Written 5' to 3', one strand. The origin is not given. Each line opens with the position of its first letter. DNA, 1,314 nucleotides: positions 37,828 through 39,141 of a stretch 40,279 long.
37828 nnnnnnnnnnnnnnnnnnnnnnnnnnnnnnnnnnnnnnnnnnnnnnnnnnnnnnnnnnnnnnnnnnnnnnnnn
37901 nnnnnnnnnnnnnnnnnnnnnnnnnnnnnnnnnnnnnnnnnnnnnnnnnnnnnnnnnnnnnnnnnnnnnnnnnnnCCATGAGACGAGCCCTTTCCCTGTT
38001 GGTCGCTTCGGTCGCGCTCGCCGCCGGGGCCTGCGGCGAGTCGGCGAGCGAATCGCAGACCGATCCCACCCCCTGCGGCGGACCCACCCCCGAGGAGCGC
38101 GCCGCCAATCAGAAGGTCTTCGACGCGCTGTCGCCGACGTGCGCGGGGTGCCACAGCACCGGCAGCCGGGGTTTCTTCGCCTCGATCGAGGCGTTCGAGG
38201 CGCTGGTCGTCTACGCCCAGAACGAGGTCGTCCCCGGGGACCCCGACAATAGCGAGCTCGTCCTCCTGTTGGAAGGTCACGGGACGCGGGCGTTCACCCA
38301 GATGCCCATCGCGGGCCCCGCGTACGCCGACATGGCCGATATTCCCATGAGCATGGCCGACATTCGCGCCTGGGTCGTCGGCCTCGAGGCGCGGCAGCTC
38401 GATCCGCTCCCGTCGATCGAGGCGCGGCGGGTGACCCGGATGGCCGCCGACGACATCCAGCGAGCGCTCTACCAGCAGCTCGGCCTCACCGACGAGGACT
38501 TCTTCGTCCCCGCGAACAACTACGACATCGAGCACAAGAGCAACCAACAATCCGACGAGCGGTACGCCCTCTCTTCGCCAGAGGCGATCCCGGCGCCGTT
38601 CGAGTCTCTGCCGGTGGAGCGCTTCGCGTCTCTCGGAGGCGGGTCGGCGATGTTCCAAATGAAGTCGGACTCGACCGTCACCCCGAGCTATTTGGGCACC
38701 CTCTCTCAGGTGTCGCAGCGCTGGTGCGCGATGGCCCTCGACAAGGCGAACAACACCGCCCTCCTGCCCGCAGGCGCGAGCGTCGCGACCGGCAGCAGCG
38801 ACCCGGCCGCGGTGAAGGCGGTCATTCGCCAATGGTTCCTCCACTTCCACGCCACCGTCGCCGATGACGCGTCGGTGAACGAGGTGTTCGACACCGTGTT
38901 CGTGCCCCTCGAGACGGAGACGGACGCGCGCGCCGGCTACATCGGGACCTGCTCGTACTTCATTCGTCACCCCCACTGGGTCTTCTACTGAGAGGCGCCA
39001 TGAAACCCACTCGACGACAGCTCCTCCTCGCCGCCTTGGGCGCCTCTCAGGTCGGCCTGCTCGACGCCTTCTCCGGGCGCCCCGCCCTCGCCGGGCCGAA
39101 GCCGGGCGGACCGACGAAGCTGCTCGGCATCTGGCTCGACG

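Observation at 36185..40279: Three-gene secreted cluster: two CxxCH-motif lipoproteins plus a Tat-signal partner (truncated by the window)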

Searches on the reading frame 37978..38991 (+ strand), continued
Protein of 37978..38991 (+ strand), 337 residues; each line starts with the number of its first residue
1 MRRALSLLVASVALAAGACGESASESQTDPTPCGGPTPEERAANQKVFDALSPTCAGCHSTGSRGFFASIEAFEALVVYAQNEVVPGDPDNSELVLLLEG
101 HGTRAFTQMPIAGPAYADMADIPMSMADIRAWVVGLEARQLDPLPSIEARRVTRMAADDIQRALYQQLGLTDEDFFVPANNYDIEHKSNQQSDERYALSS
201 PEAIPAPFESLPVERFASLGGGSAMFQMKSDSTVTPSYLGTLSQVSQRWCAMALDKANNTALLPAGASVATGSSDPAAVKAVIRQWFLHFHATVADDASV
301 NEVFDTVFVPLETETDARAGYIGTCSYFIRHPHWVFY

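Call 54: find_encoding_contigs(protein=P0261, flank=6000, max_places=3)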
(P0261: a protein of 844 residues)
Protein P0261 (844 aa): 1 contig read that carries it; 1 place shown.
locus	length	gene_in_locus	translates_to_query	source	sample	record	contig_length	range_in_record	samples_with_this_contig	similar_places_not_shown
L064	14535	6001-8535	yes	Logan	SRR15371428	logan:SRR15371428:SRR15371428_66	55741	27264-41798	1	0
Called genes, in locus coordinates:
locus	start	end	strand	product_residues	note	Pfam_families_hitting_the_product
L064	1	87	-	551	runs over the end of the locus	PF00069:Pkinase, PF07714:PK_Tyr_Ser-Thr, PF01636:APH (faint)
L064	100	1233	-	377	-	-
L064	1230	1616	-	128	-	PF10643:Cytochrome-c551 (weak)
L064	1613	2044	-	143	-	-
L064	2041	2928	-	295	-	-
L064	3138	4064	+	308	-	PF25539:Bestrophin_2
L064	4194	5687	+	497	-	-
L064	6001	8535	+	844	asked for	-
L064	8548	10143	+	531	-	PF07394:DUF1501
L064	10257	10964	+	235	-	-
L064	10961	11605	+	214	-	PF04542:Sigma70_r2, PF07638:Sigma70_ECF (weak)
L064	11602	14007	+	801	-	PF00082:Peptidase_S8 (weak)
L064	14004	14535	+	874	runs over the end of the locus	PF12770:CHAT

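Call 59: find_homologous_proteins(query=P0382, max_evalue=1e-10)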
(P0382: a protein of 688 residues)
Query P0382 (688 aa): 784 proteins with E <= 1e-10 among 8000 candidates; the best 120 are listed.
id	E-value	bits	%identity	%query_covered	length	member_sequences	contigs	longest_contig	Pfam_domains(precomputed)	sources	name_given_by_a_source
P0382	0.0e+0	1561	100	100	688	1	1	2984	PF07624.17,PF07627.17,PF07637.17,PF07626.17,PF07631.17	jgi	jgi:hypothetical protein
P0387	0.0e+0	1086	76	90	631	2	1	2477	PF07624.17,PF07627.17,PF07637.17,PF07626.17,PF07631.17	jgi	-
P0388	1.3e-293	994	66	94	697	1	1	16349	PF07624.17,PF07627.17,PF07637.17,PF07626.17,PF07631.17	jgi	jgi:hypothetical protein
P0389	2.1e-216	739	51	95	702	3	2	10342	PF07624.17,PF07627.17,PF07637.17,PF07626.17,PF07631.17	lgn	-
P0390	2.8e-165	570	78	47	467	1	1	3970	PF07637.17,PF07626.17,PF07631.17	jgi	-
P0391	9.8e-147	509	48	74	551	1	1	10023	PF07624.17,PF07627.17,PF07637.17,PF07626.17,PF07631.17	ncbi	-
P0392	1.9e-145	504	52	64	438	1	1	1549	PF07624.17,PF07627.17,PF07637.17,PF07631.17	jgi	-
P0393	4.6e-142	493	48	74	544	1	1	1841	PF07624.17,PF07627.17,PF07637.17,PF07626.17,PF07631.17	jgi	jgi:hypothetical protein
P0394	5.5e-142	493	47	74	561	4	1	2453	PF07624.17,PF07627.17,PF07637.17,PF07626.17,PF07631.17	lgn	-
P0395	8.0e-141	489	46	75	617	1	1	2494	PF07624.17,PF07627.17,PF07637.17,PF07626.17,PF07631.17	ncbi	-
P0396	1.2e-139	485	45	74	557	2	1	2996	PF07624.17,PF07627.17,PF07637.17,PF07626.17,PF07631.17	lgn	-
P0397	1.4e-139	485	47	74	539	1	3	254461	PF07624.17,PF07627.17,PF07637.17,PF07626.17,PF07631.17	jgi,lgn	-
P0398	3.6e-139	484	48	74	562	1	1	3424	PF07624.17,PF07627.17,PF07637.17,PF07626.17,PF07631.17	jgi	jgi:hypothetical protein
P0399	1.8e-138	481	47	74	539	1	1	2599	PF07624.17,PF07627.17,PF07637.17,PF07626.17,PF07631.17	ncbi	-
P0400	3.0e-138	481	45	76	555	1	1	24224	PF07624.17,PF07627.17,PF07637.17,PF07626.17,PF07631.17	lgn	-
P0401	4.7e-138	480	46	74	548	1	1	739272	PF07624.17,PF07627.17,PF07637.17,PF07626.17,PF07631.17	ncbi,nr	ncbi:MAG: DUF1592 domain-containing protein [Polyangiaceae bacterium]|nr:DUF1592 domain-containing p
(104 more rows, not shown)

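Call 63: find_encoding_contigs(protein=P0388, flank=5000, max_places=2)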
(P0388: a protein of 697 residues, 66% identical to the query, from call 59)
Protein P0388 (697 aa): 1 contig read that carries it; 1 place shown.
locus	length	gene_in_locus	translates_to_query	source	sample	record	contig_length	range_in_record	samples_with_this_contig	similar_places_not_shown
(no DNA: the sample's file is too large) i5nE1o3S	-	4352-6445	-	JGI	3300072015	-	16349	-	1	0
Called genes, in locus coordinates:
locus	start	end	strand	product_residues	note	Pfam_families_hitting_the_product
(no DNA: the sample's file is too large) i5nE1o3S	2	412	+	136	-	?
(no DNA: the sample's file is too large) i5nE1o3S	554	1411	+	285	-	PF05023:Phytochelatin, PF13529:Peptidase_C39_2 (faint)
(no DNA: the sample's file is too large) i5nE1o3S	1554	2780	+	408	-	PF03403:PAF-AH_p_II, PF01738:DLH (weak), PF00326:Peptidase_S9 (weak), PF03403:PAF-AH_p_II (weak)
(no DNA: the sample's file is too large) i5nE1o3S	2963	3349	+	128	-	PF06993:DUF1304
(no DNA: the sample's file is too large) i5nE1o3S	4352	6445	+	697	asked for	PF07626:PSD3, PF07637:PSD5, PF07631:PSD4, PF07627:PSCyt3, PF07624:PSD2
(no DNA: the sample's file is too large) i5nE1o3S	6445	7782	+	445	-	PF07586:HXXSHH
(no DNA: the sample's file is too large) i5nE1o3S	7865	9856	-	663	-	PF00459:Inositol_P, PF03747:ADP_ribosyl_GH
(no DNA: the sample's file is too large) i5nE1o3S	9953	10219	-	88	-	-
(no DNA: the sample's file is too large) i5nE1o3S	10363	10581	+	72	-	-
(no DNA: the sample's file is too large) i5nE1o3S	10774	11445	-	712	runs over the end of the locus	PF26549:Tricorn_N (faint), PF26550:Tricorn_2nd (faint), PF01738:DLH, PF02129:Peptidase_S15 (weak), PF20434:BD-FAE, PF00561:Abhydrolase_1 (weak), PF12146:Hydrolase_4 (faint), PF00326:Peptidase_S9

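Call 64: find_encoding_contigs(protein=P0401, flank=5000, max_places=2)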
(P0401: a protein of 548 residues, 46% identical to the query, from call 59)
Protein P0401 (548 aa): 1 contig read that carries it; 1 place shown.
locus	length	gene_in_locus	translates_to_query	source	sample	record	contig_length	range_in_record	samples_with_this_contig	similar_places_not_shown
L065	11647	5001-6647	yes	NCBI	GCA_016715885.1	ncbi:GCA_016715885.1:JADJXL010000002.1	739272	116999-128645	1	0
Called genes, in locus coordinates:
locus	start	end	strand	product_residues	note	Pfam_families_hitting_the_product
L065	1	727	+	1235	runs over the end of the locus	PF14312:FG-GAP_2, PF00200:Disintegrin (weak)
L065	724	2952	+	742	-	PF02384:N6_Mtase, PF20473:MmeI_Mtase (faint), PF07669:Eco57I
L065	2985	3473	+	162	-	-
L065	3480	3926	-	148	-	-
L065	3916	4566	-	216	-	-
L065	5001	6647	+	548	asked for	PF07626:PSD3, PF07637:PSD5, PF07631:PSD4, PF07627:PSCyt3, PF07624:PSD2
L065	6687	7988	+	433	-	PF07586:HXXSHH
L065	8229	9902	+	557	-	PF03734:YkuD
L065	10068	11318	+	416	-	PF05977:MFS_3 (weak), PF07690:MFS_1, PF12832:MFS_1_like, PF00083:Sugar_tr, PF13347:MFS_2, PF07690:MFS_1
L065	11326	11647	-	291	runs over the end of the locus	PF26178:Rv2075c_cat, PF26146:PI-PLC_X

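Call 77: search_solved_structures(query=A4, max_evalue=10, show_alignments=2)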
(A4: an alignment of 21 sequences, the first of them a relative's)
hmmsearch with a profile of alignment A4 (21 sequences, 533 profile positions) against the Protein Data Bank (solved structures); distinct sequences matched with E-value up to 10: 3.
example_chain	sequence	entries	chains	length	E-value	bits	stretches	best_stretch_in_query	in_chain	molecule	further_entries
7qep_D5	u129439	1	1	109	0.26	13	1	240-313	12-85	40S ribosomal protein S25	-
6a16_A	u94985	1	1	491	0.6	11.8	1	204-327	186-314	Cytochrome P450 90B1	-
6r17_A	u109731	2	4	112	0.93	11.2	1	268-328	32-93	Synaptonemal complex central element protein 2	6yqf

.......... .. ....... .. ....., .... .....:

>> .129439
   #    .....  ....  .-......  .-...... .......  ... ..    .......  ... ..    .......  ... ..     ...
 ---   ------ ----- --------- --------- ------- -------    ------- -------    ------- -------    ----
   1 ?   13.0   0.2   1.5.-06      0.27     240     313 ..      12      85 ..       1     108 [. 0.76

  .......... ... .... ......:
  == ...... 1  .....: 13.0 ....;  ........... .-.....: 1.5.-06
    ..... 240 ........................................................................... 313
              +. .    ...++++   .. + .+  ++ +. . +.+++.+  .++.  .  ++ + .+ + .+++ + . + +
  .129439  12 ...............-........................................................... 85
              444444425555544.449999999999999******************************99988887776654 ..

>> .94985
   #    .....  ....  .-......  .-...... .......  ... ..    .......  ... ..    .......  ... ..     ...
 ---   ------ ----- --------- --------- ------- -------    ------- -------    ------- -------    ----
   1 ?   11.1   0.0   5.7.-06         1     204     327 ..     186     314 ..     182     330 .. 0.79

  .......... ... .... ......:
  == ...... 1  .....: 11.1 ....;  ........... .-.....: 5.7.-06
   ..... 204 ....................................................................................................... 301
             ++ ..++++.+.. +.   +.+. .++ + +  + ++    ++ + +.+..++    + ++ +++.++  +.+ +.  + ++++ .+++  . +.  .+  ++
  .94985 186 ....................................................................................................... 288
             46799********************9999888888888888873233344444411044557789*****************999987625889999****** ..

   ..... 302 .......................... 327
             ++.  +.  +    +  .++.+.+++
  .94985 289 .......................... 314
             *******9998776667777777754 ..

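Call 78: search_protein_families(library=pfam, alignment_id=A4, max_evalue=0.1)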
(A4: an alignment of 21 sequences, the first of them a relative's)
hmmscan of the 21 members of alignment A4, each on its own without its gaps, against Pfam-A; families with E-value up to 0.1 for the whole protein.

A. member 1, L001:3255-4853:+ (533 aa): 1 family
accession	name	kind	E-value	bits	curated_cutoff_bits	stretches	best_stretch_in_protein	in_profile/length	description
PF07394.17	DUF1501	-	1.5e-14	54.4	27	1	369-514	243-366/390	Protein of unknown function (DUF1501)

B. families by the number of members that match (of 21 scanned): 2 families
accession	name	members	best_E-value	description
PF07394.17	DUF1501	21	2.1e-17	Protein of unknown function (DUF1501)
PF07941.16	K_channel_TID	1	0.031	Potassium channel Kv1.4 tandem inactivation domain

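Call 82: search_protein_families(library=ncbifam, proteins=[L001:3255-4853:+, L001:4820-6019:-, P0261], max_evalue=1)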
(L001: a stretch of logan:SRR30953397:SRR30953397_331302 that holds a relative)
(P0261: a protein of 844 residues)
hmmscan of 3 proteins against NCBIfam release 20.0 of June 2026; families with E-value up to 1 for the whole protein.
L001:3255-4853:+ (533 aa): 0 families

L001:4820-6019:- (399 aa): 6 families
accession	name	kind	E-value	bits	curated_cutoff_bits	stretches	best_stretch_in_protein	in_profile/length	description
NF040886.1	cyt_C_like_Sec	equivalog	1.2e-05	24.1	250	1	135-183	199-253/423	multiheme c-type cytochrome (seleno)protein ExtKL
TIGR03507.1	decahem_SO1788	subfamily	0.0019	16.7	209.3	2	32-90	618-668/672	OmcA/MtrC family decaheme c-type cytochrome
TIGR03508.1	decahem_SO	subfamily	0.074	12.5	192.2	1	129-181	198-249/258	DmsE family decaheme c-type cytochrome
TIGR03153.1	cytochr_NrfH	equivalog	0.1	12.7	134.2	1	136-183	23-62/138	cytochrome c nitrite reductase small subunit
NF008659.0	PRK11659.1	equivalog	0.73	9.5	184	0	31-149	46-118/188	cytochrome c nitrite reductase pentaheme subunit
TIGR01905.1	paired_CXXCH_1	subfamily_domain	0.84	9.6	25.2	0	129-149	15-37/41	doubled CXXCH domain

P0261 (844 aa): 1 family
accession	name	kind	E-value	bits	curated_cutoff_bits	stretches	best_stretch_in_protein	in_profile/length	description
NF008029.0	PRK10760.1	equivalog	0.18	10.8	449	1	301-348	146-192/359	lytic murein transglycosylase B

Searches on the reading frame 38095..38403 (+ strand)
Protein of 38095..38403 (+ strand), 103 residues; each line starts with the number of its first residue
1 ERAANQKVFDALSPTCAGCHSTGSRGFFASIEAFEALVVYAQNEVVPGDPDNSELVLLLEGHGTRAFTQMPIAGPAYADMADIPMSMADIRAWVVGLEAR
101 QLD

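Call 85: search_solved_structures(query=A5, max_evalue=10, show_alignments=3)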
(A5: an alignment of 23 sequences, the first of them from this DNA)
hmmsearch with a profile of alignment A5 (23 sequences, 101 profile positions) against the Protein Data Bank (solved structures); distinct sequences matched with E-value up to 10: 20.
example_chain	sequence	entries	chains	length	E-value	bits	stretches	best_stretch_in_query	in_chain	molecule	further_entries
3tnu_A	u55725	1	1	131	0.00047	23.7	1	22-99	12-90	Keratin, type I cytoskeletal 14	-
5mab_A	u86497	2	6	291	0.03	18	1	11-60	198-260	FoxE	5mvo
6s7t_H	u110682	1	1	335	0.061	17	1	9-96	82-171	Magnesium transporter protein 1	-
6i61_A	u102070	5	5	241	0.43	14.3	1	31-93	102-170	Estrogen-related receptor gamma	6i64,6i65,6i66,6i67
6knr_A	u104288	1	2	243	0.43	14.2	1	31-93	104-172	Estrogen-related receptor gamma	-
5yso_A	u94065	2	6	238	0.44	14.2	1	31-93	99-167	Estrogen-related receptor gamma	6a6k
2e2r_A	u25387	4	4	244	0.47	14.1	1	31-93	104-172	Estrogen-related receptor gamma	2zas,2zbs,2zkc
6i62_A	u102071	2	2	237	0.5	14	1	31-93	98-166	Estrogen-related receptor gamma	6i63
7w2j_C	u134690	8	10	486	0.92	13.2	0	7-26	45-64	Fructose dehydrogenase cytochrome subunit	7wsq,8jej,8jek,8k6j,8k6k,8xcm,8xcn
1kcy_A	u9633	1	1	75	0.93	13.2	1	45-98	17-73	calbindin D9k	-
1tfc_A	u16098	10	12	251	1.1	13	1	31-93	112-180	Estrogen-related receptor gamma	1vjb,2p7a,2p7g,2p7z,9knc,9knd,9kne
1s9q_A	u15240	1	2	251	1.1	13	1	31-93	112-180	Estrogen-related receptor gamma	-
2ewp_A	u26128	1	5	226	1.1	12.9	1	31-93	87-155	Estrogen-related receptor gamma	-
1s9p_A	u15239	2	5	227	1.1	12.9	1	31-93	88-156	Estrogen-related receptor gamma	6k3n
1kv6_A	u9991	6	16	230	1.1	12.9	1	31-93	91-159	ESTROGEN-RELATED RECEPTOR GAMMA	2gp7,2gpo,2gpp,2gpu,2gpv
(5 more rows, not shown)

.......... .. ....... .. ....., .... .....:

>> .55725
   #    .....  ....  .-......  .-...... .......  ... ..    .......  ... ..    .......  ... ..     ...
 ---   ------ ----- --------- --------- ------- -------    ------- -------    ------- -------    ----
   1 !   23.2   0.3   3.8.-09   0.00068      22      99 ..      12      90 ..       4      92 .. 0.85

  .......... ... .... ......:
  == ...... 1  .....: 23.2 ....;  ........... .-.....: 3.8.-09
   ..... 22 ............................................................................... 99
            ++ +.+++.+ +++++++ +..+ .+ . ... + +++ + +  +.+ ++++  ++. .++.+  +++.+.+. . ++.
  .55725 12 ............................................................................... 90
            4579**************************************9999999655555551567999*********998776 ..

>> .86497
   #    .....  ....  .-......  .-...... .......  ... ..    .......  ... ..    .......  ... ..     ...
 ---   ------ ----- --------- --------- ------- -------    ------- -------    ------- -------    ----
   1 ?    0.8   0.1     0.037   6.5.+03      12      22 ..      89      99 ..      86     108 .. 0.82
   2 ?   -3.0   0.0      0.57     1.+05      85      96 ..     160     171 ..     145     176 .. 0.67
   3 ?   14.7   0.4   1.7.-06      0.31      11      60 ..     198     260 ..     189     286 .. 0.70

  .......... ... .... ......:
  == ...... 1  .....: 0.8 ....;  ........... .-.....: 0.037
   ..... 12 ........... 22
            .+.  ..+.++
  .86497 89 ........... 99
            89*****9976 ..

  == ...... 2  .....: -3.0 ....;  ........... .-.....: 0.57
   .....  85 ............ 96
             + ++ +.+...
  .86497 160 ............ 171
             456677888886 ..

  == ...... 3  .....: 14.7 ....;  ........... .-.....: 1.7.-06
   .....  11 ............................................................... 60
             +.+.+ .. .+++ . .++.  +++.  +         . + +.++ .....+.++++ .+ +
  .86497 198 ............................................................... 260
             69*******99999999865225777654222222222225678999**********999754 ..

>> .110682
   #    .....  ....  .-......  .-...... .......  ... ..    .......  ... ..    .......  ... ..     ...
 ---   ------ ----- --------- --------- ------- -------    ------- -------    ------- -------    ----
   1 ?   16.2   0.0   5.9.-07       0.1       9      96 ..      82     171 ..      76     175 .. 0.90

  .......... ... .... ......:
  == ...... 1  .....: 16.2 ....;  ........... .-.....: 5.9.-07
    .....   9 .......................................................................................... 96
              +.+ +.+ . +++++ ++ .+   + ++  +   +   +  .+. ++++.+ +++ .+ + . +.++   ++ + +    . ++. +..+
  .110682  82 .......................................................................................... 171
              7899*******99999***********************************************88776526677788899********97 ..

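Call 86: search_protein_families(library=pfam, alignment_id=A5, max_evalue=0.1)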
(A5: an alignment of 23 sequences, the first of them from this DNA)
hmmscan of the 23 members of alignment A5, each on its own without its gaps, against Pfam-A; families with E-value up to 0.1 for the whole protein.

A. member 1, seq(103 aa): 0 families

B. families by the number of members that match (of 23 scanned): 7 families
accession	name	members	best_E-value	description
PF07635.16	PSCyt1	9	1.7e-07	Planctomycete cytochrome C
PF14376.11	Haem_bd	5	6.2e-05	Haem-binding domain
PF13442.11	Cytochrome_CBB3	3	0.0012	Cytochrome C oxidase, cbb3-type, subunit III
PF13407.12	Peripla_BP_4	1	0.0051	Periplasmic binding protein domain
PF03367.19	Zn_ribbon_ZPR1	1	0.076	ZPR1 zinc-finger domain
PF00034.26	Cytochrom_C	1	0.081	Cytochrome c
PF01106.22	NifU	1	0.082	NifU-like domain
